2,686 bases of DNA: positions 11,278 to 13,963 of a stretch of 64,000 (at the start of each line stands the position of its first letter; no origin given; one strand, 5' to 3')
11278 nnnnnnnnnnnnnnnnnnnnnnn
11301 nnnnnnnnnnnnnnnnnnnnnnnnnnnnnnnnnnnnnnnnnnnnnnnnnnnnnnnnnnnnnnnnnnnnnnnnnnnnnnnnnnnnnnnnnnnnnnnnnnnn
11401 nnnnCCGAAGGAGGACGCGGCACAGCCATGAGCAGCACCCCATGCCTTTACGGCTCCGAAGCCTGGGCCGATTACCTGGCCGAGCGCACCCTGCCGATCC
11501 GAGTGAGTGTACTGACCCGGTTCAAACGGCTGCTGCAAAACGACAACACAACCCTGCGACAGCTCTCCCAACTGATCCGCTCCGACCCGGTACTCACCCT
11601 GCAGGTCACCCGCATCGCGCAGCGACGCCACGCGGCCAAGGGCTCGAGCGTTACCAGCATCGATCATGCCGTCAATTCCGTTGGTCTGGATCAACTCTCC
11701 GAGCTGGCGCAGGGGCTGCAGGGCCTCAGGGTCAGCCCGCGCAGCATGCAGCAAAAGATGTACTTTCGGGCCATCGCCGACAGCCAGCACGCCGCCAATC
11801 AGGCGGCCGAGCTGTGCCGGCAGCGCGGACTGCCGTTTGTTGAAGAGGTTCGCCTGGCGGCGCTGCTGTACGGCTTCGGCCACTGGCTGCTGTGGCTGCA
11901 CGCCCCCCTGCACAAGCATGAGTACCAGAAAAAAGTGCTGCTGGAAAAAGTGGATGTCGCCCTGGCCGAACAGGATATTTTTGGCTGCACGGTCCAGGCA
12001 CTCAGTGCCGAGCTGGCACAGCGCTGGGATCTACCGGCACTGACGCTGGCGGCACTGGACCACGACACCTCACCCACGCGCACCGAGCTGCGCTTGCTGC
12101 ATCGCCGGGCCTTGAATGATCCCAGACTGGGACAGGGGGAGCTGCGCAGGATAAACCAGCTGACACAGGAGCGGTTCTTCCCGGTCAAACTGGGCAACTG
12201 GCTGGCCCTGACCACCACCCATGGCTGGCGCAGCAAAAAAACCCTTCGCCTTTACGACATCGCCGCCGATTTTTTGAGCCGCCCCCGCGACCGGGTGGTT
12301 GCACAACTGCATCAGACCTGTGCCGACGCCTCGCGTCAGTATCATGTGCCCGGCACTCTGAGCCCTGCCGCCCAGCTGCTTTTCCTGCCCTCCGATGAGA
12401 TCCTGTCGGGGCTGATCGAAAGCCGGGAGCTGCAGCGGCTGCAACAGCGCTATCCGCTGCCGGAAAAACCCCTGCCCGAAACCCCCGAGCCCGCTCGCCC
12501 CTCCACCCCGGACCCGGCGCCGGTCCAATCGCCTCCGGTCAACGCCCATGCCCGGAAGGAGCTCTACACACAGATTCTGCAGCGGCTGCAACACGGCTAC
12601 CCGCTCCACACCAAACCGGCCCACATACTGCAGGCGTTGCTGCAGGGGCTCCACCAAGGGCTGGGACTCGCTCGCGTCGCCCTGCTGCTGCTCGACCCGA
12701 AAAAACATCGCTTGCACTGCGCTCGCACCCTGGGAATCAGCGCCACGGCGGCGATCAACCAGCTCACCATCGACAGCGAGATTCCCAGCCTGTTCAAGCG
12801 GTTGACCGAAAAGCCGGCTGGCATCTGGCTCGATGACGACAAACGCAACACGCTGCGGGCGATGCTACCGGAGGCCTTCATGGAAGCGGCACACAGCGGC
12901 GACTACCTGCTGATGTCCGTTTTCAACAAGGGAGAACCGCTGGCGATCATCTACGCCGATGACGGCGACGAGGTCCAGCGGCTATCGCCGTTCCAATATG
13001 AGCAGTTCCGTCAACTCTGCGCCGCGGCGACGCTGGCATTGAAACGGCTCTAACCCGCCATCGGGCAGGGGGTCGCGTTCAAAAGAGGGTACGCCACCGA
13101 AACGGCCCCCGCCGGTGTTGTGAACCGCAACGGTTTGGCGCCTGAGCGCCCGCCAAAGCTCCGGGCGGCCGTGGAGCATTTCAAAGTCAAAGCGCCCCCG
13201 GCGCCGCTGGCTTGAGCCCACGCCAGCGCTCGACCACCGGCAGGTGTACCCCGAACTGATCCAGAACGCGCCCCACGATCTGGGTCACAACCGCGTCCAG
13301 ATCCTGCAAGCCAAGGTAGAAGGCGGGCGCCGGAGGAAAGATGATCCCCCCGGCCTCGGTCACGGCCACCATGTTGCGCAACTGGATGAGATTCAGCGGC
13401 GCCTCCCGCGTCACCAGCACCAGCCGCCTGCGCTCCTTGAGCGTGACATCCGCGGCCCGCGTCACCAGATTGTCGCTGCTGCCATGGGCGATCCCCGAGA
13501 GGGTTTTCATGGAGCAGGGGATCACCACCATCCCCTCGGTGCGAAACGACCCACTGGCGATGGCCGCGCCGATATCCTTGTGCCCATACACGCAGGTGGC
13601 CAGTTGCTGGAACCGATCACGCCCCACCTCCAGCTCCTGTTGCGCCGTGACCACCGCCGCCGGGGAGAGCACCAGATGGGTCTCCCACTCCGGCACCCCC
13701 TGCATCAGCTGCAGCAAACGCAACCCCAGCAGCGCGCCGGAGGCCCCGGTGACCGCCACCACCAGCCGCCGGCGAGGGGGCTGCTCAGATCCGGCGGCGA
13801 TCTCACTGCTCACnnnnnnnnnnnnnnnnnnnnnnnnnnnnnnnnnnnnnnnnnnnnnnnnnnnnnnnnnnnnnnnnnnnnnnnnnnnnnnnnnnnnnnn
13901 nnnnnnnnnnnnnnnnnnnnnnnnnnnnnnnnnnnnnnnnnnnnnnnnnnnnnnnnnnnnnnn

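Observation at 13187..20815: Eight-gene operon joining a flavocytochrome phenol side-chain oxidase to a prFMN decarboxylase: candidate O2-independent side-chain stripping pathway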

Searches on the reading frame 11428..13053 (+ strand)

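Call 11: search_protein_families(library=pfam, proteins=[window:11428-13053:+])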
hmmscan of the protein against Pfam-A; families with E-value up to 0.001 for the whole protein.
window:11428-13053:+ (541 aa): 2 families
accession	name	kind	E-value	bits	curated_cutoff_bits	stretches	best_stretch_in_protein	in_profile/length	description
PF08668.18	HDOD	-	3.6e-23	82.5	22.9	1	22-213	1-193/196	HDOD domain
PF01590.32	GAF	-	0.00049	21.1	22.4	0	399-537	4-132/133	GAF domain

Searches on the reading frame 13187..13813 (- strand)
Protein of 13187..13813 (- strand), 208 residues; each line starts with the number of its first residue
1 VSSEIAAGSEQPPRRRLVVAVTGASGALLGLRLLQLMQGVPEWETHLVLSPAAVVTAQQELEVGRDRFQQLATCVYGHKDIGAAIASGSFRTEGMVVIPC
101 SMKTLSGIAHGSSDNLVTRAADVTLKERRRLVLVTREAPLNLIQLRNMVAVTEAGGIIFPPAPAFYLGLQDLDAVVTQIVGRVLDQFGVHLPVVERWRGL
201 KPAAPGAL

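Call 3: search_protein_families(library=pfam, proteins=[window:13187-13813:-])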
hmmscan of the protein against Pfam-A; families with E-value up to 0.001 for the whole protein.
window:13187-13813:- (208 aa): 1 family
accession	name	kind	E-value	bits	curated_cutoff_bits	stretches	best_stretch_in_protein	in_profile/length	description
PF02441.25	Flavoprotein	-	8.1e-39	133.3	22.7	1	16-187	2-162/162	Flavoprotein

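Call 4: search_protein_families(library=ncbifam, proteins=[window:13187-13813:-])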
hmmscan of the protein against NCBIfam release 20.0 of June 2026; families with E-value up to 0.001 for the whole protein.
window:13187-13813:- (208 aa): 5 families
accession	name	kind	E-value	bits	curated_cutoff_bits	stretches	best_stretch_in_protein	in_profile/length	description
NF004685.0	PRK06029.1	subfamily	1.7e-77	259.8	188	1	15-199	2-186/187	UbiX family flavin prenyltransferase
NF041206.1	VdcB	exception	1.8e-76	255.9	290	1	16-199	1-184/184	non-oxidative hydroxyarylic acid decarboxylases subunit B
TIGR00421.1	ubiX_pad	subfamily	3.8e-66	222.3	108.9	1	16-197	1-181/181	UbiX family flavin prenyltransferase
NF041218.1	BagM_FevK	exception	1.1e-62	211.2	420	1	16-203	2-189/215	bagremycin/ferroverdin biosynthesis UbiX family decarboxylase BagM/FevK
TIGR02852.1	spore_dpaB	equivalog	0.00031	20.2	229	1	93-159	81-147/187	dipicolinate synthase subunit B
